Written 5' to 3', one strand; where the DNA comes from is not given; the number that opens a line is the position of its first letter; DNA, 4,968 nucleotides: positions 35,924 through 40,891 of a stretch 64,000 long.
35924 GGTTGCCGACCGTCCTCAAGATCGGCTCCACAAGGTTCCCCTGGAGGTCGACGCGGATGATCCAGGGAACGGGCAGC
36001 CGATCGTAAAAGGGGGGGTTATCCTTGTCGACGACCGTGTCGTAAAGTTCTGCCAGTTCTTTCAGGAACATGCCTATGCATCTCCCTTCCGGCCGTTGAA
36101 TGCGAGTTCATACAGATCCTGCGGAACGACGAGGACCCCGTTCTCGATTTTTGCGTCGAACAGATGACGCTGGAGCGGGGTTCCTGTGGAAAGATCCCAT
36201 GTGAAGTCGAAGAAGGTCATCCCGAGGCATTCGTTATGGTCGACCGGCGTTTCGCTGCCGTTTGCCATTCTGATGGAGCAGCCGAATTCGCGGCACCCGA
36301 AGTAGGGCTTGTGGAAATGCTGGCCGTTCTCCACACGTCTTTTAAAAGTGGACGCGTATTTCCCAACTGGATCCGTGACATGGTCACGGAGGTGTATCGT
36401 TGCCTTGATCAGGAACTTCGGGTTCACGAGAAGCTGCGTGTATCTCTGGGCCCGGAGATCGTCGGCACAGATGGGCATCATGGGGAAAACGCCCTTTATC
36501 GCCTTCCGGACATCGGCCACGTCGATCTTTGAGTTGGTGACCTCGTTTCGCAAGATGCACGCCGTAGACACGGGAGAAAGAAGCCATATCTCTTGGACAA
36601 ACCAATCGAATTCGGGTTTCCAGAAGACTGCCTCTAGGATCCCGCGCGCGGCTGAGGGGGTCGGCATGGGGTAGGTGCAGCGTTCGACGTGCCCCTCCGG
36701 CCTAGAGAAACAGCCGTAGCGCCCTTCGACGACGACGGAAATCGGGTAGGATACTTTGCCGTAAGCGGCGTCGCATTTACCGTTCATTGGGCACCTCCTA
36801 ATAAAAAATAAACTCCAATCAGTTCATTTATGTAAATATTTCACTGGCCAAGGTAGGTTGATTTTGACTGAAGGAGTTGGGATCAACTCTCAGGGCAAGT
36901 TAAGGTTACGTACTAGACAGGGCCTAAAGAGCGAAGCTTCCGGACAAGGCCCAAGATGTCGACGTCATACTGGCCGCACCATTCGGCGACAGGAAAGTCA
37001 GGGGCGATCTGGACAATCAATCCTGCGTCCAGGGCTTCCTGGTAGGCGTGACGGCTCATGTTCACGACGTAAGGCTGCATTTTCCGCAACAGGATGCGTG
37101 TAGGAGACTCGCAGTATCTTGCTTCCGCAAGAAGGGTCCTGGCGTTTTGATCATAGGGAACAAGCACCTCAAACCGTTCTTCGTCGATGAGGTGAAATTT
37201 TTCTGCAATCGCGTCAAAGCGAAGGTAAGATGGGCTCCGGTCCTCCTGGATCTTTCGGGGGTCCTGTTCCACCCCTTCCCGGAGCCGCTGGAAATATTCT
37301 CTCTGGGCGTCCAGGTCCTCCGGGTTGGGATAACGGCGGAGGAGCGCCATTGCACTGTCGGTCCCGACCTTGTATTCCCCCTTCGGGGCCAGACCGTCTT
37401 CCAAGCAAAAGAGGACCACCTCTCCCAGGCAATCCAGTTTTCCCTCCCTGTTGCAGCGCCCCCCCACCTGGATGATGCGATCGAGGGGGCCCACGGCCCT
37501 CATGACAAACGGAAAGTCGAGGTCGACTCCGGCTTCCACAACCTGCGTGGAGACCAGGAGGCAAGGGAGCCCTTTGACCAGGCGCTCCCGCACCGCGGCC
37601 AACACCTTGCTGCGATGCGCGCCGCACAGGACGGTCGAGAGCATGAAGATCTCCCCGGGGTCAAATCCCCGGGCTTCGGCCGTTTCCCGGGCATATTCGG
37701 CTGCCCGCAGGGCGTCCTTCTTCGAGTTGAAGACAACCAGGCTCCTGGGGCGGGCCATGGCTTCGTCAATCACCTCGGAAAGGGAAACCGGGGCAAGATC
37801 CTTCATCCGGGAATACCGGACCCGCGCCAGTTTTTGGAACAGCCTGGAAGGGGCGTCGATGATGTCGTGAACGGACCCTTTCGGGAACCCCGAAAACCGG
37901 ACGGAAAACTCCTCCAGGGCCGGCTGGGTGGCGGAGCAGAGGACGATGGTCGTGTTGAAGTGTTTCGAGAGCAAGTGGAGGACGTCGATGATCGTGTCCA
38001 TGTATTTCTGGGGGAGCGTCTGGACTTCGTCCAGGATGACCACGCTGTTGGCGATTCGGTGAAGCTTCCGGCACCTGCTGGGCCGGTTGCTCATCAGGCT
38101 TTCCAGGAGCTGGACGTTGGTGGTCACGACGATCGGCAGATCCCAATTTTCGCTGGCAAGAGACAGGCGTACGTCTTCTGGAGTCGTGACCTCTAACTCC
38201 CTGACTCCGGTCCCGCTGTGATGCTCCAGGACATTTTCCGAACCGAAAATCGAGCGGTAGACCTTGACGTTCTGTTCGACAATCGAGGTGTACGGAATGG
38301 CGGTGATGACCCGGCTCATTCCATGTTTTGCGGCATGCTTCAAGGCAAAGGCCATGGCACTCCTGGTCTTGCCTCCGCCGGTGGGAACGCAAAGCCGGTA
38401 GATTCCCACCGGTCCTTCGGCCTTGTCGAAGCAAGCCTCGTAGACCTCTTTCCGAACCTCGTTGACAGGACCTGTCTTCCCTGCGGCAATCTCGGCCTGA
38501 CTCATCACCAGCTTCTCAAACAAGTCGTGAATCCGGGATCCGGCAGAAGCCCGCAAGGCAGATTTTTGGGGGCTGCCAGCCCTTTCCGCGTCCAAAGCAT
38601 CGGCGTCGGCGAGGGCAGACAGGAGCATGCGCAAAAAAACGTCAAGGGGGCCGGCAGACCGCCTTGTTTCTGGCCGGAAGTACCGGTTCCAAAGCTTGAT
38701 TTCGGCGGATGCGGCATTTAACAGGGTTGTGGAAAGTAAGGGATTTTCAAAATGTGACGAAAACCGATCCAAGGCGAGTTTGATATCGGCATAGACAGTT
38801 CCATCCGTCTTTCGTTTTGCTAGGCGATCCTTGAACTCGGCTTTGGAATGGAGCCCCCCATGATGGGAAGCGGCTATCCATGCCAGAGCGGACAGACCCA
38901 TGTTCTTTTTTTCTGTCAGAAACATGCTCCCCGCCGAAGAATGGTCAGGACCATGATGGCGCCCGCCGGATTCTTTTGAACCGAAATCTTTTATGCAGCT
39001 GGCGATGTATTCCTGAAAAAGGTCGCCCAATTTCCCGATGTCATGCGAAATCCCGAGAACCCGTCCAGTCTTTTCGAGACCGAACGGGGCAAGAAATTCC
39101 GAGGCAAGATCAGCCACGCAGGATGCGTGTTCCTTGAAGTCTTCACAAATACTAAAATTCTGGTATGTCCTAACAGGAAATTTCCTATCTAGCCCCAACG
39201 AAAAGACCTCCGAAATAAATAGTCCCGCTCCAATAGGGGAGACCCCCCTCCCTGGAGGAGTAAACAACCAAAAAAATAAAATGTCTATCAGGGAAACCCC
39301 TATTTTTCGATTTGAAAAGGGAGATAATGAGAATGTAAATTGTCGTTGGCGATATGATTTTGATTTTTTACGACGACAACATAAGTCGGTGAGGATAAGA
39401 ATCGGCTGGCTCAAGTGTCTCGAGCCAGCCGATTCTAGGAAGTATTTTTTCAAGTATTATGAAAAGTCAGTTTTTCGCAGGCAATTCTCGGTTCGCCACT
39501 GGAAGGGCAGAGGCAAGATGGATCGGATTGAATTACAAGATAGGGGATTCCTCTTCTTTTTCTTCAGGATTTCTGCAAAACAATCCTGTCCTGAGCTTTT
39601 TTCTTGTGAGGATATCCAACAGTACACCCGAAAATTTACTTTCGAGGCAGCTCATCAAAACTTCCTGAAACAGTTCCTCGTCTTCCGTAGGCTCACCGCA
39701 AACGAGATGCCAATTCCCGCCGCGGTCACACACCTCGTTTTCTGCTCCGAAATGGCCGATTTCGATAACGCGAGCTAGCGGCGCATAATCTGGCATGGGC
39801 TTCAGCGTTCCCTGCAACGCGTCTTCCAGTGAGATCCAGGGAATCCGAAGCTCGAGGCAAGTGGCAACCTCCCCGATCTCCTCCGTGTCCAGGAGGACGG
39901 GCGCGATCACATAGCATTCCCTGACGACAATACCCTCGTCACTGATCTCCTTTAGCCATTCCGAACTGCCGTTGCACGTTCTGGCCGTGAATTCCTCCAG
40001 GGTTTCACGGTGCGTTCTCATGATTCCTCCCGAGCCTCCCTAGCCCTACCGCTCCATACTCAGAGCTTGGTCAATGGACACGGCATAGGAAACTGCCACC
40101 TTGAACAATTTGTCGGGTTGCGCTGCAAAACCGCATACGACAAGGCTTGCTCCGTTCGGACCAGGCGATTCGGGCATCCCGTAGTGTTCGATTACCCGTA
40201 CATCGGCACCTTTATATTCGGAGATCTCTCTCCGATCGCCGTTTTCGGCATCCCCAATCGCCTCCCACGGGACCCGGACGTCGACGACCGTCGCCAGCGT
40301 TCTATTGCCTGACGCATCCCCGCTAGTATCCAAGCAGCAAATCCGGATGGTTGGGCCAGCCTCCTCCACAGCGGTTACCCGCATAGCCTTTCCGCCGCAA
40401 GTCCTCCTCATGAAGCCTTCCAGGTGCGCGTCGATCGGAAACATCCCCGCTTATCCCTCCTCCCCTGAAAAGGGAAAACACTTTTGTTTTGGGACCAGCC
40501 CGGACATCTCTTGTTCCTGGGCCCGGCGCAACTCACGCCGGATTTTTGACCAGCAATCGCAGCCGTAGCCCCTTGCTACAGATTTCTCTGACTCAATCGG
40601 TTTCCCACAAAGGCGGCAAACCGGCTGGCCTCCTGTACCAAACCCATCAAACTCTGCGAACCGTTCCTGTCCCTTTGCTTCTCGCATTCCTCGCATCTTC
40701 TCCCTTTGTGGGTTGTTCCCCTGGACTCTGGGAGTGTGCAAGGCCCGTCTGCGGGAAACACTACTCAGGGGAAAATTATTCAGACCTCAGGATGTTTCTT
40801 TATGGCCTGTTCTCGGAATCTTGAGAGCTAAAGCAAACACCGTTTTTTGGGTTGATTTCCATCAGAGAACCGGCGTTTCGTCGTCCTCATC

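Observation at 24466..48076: Complete type I-C CRISPR-Cas locus lies inside a ~23.6 kb composite island bounded by a perfect 23-bp direct repeat beside tRNA-Leu(CAA)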

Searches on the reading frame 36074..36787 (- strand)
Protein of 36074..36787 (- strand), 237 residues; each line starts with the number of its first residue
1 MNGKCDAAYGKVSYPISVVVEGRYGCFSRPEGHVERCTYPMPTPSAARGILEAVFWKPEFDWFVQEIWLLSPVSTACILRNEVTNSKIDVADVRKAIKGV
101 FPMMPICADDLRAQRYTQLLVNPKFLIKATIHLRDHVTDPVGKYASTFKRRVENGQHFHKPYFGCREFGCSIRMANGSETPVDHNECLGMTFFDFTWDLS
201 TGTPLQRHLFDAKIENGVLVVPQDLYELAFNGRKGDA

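Call 12: search_protein_families(library=pfam, proteins=[window:36074-36787:-])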
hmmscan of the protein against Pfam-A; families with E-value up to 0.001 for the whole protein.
window:36074-36787:- (237 aa): 1 family
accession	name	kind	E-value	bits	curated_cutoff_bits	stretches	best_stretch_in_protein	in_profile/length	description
PF09704.15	Cas_Cas5d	-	4.6e-19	69.7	23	1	20-175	6-153/217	CRISPR-associated protein (Cas_Cas5)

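Call 78: search_protein_families(library=ncbifam, proteins=[L039:14500-15462:+, L039:15552-15758:-], max_evalue=0.001)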
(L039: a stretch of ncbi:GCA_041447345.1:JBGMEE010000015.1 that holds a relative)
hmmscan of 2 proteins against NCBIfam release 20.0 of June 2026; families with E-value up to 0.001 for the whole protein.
L039:14500-15462:+ (320 aa): 10 families
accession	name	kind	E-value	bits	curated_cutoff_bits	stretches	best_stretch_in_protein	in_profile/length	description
NF040815.2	recomb_XerA_Arch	equivalog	7.4e-33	114.2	220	1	22-293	1-262/263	site-specific tyrosine recombinase/integron integrase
TIGR02224.1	recomb_XerC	equivalog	2.2e-29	102.7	335.15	1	24-299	3-291/295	tyrosine recombinase XerC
TIGR02225.1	recomb_XerD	equivalog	7.1e-28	97.8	329.6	1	24-299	3-288/290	site-specific tyrosine recombinase XerD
NF001399.0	PRK00283.1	subfamily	3.9e-24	85.4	279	1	31-300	20-298/300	tyrosine recombinase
NF002331.0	PRK01287.1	subfamily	1.5e-18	66.9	371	1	76-306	98-333/365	site-specific tyrosine recombinase XerC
NF003462.0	PRK05084.1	equivalog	2e-13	49.8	267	1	139-292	196-351/360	tyrosine recombinase XerS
TIGR02249.1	integrase_gron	subfamily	4.1e-09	36.2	265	1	240-284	255-299/315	integron integrase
NF007370.0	PRK09870.1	subfamily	1.6e-06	27.9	221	1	124-284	19-178/200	tyrosine-type DNA invertase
NF007371.0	PRK09871.1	subfamily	1.9e-06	27.6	222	1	135-285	23-174/198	tyrosine-type DNA invertase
NF011946.0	PRK15417.1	equivalog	0.00056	19.2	435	0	243-286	273-316/337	integron integrase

L039:15552-15758:- (68 aa): 0 families

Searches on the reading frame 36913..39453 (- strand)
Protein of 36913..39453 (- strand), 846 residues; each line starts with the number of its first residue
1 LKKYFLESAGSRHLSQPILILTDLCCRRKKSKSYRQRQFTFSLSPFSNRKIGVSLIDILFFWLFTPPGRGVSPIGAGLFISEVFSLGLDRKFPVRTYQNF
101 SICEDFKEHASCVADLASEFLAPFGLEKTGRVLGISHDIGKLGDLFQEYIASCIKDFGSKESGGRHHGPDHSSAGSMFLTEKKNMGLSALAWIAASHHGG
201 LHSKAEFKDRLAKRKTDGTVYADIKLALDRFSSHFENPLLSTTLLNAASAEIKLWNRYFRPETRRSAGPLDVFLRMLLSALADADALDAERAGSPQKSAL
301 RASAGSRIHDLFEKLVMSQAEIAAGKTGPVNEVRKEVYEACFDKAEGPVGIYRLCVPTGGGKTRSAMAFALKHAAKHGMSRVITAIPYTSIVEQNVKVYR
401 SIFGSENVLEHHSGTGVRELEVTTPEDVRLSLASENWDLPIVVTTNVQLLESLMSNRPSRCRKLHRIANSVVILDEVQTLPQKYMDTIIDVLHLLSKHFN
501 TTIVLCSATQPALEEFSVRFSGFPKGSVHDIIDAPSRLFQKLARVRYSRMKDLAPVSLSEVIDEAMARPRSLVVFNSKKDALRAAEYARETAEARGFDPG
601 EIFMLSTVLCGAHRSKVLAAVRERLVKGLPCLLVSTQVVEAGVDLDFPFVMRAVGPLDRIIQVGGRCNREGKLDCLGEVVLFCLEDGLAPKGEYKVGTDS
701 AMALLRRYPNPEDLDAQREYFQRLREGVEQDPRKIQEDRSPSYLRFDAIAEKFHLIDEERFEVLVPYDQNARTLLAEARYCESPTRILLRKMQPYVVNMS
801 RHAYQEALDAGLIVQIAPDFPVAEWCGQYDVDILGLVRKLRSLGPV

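Call 12: search_protein_families(library=pfam, proteins=[window:36913-39453:-])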
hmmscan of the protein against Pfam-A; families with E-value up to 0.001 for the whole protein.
window:36913-39453:- (846 aa): 4 families
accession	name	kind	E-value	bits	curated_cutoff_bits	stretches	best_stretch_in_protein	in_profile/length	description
PF00270.35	DEAD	-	1.1e-13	51.6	26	1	354-514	19-165/167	DEAD/DEAH box helicase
PF22590.2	Cas3-like_C_2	-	8.2e-13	49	27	1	571-671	5-105/106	CRISPR-associated nuclease/helicase Cas3, C-terminal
PF18019.7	Cas3_HD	-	6.9e-07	29.9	23.1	1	128-230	55-151/207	Cas3, HD domain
PF04851.21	ResIII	-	7.5e-06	26.4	22.5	1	354-489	28-147/164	Type III restriction enzyme, res subunit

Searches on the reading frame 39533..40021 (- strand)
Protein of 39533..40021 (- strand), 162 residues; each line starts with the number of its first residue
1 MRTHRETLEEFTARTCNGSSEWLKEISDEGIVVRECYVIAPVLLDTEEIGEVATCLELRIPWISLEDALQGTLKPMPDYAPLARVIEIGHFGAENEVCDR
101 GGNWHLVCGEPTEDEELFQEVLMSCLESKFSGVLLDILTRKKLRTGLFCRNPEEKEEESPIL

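Call 10: search_protein_families(library=pfam, proteins=[window:39533-40021:-])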
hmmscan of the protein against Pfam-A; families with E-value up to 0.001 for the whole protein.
window:39533-40021:- (162 aa): 0 families

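Call 60: find_encoding_contigs(protein=window:39533-40021:-, flank=10000, max_places=10)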
Protein window:39533-40021:- (162 aa): no gene with exactly this product is on record in the collection.

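Call 77: search_protein_families(library=padloc, proteins=[window:39533-40021:-], max_evalue=0.001)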
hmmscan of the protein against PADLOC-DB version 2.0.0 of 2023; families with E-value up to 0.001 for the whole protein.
window:39533-40021:- (162 aa): 0 families

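Call 78: search_protein_families(library=ncbifam, proteins=[L039:14500-15462:+, L039:15552-15758:-], max_evalue=0.001)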
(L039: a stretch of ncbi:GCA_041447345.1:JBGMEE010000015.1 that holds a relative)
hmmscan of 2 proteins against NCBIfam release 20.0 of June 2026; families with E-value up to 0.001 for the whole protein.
L039:14500-15462:+ (320 aa): 10 families
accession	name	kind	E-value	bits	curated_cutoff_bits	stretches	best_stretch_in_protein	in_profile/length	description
NF040815.2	recomb_XerA_Arch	equivalog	7.4e-33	114.2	220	1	22-293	1-262/263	site-specific tyrosine recombinase/integron integrase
TIGR02224.1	recomb_XerC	equivalog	2.2e-29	102.7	335.15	1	24-299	3-291/295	tyrosine recombinase XerC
TIGR02225.1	recomb_XerD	equivalog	7.1e-28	97.8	329.6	1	24-299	3-288/290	site-specific tyrosine recombinase XerD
NF001399.0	PRK00283.1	subfamily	3.9e-24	85.4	279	1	31-300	20-298/300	tyrosine recombinase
NF002331.0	PRK01287.1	subfamily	1.5e-18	66.9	371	1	76-306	98-333/365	site-specific tyrosine recombinase XerC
NF003462.0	PRK05084.1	equivalog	2e-13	49.8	267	1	139-292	196-351/360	tyrosine recombinase XerS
TIGR02249.1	integrase_gron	subfamily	4.1e-09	36.2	265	1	240-284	255-299/315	integron integrase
NF007370.0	PRK09870.1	subfamily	1.6e-06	27.9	221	1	124-284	19-178/200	tyrosine-type DNA invertase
NF007371.0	PRK09871.1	subfamily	1.9e-06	27.6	222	1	135-285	23-174/198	tyrosine-type DNA invertase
NF011946.0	PRK15417.1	equivalog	0.00056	19.2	435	0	243-286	273-316/337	integron integrase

L039:15552-15758:- (68 aa): 0 families

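Call 87: search_protein_families(library=phrogs, proteins=[window:39533-40021:-], max_evalue=0.001)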
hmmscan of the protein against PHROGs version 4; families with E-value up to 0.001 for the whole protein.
window:39533-40021:- (162 aa): 0 families

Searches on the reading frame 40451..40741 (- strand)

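Call 11: search_protein_families(library=pfam, proteins=[window:40451-40741:-])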
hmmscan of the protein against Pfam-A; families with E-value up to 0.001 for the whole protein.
window:40451-40741:- (96 aa): 1 family
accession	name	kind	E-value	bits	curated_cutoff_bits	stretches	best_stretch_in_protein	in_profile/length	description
PF19474.4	DUF6011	-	9.3e-06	25.5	26.6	1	41-67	10-36/37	Family of unknown function (DUF6011)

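Call 87: search_protein_families(library=phrogs, proteins=[window:40451-40741:-], max_evalue=0.001)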
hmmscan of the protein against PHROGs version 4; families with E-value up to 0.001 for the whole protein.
window:40451-40741:- (96 aa): 1 family
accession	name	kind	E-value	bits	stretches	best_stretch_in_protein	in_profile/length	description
phrog_25989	-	unknown function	1.3e-06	29.6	1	41-86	4-49/70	-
